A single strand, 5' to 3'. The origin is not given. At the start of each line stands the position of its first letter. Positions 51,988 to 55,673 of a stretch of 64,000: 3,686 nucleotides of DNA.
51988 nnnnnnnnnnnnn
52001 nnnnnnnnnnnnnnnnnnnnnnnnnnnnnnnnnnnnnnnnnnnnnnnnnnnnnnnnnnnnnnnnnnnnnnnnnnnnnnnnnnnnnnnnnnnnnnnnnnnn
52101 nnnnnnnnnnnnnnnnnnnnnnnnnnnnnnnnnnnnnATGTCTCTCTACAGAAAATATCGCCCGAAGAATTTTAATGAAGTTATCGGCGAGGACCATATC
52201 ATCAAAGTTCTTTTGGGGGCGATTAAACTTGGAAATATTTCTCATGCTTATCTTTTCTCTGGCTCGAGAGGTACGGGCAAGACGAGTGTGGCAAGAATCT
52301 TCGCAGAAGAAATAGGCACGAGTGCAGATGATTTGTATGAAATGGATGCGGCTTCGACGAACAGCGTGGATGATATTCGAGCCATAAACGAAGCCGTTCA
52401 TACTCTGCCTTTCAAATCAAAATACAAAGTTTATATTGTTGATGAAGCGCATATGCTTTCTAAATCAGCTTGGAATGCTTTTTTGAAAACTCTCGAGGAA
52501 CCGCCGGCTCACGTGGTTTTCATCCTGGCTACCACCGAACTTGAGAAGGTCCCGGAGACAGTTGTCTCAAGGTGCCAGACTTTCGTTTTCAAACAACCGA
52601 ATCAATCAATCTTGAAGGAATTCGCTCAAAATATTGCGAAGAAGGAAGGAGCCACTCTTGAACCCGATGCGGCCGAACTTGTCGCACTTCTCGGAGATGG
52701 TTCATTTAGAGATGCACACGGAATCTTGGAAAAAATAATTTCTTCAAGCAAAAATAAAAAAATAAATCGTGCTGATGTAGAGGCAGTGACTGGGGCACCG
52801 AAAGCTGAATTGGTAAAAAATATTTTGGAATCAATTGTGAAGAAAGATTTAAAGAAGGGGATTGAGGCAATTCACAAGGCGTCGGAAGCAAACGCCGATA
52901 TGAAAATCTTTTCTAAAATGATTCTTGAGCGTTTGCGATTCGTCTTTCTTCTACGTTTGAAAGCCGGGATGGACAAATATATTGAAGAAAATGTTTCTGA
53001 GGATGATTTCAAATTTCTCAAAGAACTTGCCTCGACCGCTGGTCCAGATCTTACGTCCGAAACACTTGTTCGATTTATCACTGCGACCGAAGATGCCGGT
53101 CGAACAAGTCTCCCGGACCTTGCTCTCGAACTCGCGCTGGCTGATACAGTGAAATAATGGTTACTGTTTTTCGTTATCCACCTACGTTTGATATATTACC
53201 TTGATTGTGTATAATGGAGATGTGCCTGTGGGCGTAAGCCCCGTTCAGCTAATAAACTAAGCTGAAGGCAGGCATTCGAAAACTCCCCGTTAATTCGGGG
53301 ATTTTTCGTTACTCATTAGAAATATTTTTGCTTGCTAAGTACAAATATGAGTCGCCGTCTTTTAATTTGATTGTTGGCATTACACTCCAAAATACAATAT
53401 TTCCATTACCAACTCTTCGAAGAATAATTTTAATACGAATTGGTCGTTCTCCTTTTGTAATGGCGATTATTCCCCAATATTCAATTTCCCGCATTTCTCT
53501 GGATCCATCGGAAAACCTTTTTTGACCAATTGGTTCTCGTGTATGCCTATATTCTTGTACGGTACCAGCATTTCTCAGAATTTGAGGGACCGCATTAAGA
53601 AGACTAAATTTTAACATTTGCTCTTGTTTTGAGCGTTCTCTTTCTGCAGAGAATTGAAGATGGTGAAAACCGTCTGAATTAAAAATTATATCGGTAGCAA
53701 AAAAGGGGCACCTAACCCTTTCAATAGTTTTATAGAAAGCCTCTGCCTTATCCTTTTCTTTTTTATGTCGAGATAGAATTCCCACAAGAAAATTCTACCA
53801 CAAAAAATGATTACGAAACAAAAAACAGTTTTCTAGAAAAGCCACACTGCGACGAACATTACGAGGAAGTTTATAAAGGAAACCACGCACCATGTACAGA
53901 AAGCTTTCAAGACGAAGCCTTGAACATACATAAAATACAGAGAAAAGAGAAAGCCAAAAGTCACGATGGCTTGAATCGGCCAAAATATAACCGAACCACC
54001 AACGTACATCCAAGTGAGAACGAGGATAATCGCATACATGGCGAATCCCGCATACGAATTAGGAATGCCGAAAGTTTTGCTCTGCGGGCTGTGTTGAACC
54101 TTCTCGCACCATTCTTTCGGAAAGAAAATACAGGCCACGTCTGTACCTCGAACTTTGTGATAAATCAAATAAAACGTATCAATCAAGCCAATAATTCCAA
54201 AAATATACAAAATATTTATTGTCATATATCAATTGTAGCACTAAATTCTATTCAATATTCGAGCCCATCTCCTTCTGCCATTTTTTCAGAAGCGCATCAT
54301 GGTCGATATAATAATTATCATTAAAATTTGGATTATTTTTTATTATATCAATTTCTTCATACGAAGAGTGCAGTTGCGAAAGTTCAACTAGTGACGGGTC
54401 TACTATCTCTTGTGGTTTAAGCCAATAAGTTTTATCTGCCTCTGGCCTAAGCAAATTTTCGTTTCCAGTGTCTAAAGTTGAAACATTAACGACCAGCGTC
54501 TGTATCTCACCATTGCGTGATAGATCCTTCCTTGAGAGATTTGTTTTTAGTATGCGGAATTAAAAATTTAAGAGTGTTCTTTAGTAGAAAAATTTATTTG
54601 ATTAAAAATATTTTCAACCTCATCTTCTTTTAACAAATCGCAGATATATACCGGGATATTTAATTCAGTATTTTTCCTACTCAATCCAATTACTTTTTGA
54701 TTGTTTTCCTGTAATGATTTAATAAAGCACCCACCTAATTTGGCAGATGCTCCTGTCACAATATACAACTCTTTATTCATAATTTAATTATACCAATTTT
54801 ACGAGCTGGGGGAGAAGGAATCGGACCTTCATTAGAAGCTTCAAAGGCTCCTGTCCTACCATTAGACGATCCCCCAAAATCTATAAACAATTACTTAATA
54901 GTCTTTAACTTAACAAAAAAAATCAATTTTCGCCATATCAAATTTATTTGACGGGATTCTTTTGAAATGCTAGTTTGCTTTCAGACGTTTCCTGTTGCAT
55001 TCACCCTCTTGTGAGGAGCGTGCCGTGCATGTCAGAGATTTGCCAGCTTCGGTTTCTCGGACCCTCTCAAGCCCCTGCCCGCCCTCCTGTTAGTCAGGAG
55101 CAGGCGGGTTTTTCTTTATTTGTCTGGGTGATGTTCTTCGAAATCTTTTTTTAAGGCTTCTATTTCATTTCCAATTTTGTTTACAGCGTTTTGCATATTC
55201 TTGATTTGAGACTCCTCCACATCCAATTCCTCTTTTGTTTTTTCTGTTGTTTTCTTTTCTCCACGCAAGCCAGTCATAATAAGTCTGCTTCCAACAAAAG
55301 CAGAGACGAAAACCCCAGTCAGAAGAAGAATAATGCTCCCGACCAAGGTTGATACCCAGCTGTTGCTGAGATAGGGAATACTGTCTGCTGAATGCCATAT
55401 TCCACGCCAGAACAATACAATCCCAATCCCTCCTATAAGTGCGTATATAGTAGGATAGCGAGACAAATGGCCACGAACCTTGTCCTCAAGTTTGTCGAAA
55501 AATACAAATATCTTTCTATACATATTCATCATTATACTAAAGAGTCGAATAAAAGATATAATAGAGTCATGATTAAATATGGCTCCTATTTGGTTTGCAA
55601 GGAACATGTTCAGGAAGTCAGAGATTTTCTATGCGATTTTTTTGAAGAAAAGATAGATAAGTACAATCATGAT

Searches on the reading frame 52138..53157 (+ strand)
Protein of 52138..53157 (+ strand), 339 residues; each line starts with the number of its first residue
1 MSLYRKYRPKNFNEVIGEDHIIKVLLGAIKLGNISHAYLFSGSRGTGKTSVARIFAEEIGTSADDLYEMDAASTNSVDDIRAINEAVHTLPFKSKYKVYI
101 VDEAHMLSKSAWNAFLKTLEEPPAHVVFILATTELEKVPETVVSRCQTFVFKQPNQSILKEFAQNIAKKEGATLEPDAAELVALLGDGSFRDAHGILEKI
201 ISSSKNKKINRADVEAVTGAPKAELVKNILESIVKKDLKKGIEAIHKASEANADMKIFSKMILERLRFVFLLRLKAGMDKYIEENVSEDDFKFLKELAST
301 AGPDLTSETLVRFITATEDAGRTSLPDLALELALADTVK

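Call 87: search_protein_families(library=pfam, proteins=[window:52138-53157:+], max_evalue=0.001)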
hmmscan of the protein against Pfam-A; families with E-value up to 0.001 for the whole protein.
window:52138-53157:+ (339 aa): 9 families
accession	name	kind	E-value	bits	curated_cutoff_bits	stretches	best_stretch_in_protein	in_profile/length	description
PF13177.12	DNA_pol3_delta2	-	1.2e-32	113.6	27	2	74-153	80-159/161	DNA polymerase III, delta subunit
PF00004.35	AAA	-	5.2e-13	50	21.2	1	39-151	2-128/131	ATPase family associated with various cellular activities (AAA)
PF13401.12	AAA_22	-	2.2e-07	31.7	27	0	92-135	84-126/130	AAA domain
PF05496.18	RuvB_N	-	3e-06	27.5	27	1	8-121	2-110/159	Holliday junction DNA helicase RuvB P-loop domain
PF13604.12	AAA_30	-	5.5e-06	26.7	27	1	42-129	25-122/191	AAA domain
PF12169.13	DNA_pol3_gamma3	-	5.5e-05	23.4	24.4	1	210-334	2-124/143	DNA polymerase III subunits gamma and tau domain III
PF22608.2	DNAX_ATPase_lid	-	0.00011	22.4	27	1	164-204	7-47/49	DNA polymerase III clamp loader subunit, ATPase lid domain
PF06144.19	DNA_pol3_delta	-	0.00033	21.1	21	0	78-137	40-106/124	DNA polymerase III, delta subunit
PF13173.12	AAA_14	-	0.00039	20.9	27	1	37-131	4-96/129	AAA domain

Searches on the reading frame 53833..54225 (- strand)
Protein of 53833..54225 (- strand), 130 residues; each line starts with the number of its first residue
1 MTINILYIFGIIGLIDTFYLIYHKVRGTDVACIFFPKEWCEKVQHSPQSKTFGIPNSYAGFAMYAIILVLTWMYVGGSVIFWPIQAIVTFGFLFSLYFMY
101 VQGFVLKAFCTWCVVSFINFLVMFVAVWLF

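Call 14: search_protein_families(library=pfam, proteins=[window:53833-54225:-], max_evalue=0.01)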
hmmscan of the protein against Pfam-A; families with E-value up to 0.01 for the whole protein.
window:53833-54225:- (130 aa): 1 family
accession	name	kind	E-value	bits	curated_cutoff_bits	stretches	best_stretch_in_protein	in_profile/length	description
PF07884.19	VKOR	-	6e-26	91.6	27.5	1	5-128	2-134/134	Vitamin K epoxide reductase family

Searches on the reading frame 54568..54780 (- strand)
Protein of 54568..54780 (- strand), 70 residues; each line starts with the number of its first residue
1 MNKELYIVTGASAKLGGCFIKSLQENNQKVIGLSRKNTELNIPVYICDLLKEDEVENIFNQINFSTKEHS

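Call 14: search_protein_families(library=pfam, proteins=[window:54568-54780:-], max_evalue=0.01)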
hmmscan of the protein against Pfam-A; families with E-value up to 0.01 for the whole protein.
window:54568-54780:- (70 aa): 2 families
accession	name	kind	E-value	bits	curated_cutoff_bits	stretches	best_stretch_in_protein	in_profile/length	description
PF01370.27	Epimerase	-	5.5e-05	23.1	20.9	1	7-62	2-63/240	NAD dependent epimerase/dehydratase family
PF04321.23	RmlD_sub_bind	-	0.0076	15.8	27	1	7-63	4-51/287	RmlD substrate binding domain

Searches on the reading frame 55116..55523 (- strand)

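Call 14: search_protein_families(library=pfam, proteins=[window:55116-55523:-], max_evalue=0.01)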
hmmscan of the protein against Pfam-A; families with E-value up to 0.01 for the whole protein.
window:55116-55523:- (135 aa): 1 family
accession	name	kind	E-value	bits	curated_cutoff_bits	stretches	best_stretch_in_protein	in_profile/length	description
PF15993.10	Fuseless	-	0.0011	18.9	25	1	25-69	243-291/298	Fuseless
